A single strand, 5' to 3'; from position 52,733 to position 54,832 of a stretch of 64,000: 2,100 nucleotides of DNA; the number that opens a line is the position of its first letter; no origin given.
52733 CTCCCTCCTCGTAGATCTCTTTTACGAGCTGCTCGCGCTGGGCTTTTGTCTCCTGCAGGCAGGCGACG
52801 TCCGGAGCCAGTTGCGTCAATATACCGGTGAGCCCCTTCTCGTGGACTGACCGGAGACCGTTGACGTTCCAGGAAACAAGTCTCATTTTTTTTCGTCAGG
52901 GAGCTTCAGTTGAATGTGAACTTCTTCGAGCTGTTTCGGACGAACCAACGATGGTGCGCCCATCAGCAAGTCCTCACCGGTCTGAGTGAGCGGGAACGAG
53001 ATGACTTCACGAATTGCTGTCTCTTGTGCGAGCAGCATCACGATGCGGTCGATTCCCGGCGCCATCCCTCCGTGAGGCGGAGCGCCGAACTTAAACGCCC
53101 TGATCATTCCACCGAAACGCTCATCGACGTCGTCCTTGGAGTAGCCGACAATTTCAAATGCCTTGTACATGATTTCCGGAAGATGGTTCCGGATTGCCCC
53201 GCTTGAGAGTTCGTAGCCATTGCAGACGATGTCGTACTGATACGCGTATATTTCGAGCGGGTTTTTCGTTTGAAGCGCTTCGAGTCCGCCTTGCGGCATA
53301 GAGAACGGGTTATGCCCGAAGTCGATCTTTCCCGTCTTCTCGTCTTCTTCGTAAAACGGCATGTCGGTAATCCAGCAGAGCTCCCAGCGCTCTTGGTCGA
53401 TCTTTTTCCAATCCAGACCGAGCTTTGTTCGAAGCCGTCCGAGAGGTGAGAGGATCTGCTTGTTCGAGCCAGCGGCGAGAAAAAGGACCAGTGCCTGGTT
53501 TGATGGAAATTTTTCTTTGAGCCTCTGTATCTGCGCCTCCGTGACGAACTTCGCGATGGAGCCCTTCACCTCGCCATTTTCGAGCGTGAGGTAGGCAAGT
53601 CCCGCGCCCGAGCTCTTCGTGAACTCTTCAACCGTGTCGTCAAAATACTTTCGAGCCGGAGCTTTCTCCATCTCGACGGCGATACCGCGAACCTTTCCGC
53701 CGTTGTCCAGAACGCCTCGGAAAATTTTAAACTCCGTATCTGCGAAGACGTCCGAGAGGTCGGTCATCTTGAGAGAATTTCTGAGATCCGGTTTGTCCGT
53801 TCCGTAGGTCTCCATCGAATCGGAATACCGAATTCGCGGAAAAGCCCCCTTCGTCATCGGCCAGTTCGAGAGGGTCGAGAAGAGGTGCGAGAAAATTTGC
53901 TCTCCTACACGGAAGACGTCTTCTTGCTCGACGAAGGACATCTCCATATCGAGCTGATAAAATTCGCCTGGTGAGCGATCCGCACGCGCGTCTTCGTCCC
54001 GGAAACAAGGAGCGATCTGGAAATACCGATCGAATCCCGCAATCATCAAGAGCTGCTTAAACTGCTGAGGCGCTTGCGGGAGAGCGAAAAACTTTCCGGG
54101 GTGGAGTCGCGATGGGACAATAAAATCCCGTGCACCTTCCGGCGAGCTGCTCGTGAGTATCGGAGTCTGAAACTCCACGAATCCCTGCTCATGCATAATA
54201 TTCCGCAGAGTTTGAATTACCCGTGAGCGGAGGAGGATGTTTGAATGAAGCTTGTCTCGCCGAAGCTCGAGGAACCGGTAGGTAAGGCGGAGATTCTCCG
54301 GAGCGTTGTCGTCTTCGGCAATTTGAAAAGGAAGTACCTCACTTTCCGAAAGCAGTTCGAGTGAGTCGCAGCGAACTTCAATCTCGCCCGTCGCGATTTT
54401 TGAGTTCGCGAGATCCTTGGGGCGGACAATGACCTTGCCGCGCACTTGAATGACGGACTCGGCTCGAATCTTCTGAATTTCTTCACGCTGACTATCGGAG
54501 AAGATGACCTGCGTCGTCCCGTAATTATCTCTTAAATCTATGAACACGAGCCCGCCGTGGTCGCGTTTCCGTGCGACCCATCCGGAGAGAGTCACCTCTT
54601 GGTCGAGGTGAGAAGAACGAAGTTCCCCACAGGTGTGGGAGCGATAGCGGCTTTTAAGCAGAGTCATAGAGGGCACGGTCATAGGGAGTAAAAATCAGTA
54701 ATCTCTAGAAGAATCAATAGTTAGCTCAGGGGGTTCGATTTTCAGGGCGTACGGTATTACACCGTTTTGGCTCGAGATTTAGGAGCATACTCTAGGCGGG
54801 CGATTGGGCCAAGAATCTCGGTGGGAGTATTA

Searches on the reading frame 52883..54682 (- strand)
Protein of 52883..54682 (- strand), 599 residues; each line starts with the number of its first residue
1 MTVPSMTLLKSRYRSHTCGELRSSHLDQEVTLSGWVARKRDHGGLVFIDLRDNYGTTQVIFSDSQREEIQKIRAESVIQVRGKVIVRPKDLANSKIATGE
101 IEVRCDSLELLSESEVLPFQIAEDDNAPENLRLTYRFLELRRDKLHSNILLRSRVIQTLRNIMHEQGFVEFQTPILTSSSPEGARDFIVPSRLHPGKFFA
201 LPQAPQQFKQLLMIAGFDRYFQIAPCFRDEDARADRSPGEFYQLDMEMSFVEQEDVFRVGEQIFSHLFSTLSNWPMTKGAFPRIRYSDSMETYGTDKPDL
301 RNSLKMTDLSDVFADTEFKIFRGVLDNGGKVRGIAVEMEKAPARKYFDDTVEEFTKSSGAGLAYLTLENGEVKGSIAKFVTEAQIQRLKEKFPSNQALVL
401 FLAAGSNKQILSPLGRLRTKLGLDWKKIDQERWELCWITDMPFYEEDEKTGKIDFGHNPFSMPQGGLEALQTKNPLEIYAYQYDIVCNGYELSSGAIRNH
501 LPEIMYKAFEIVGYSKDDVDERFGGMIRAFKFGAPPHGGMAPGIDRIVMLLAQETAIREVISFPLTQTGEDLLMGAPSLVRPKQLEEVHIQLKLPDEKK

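Call 77: search_protein_families(library=pfam, proteins=[window:52883-54682:-], max_evalue=0.0001)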
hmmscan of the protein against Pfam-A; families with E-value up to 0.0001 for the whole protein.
window:52883-54682:- (599 aa): 3 families
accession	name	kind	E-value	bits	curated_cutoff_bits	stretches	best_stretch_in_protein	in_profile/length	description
PF00152.25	tRNA-synt_2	-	8.1e-109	363.8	25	1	129-567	2-308/308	tRNA synthetases class II (D, K and N)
PF01336.31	tRNA_anti-codon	-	1.1e-17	64.1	27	1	30-111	1-75/75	OB-fold nucleic acid binding domain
PF02938.19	GAD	-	4.5e-11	43.3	23.4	1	321-410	1-91/95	GAD domain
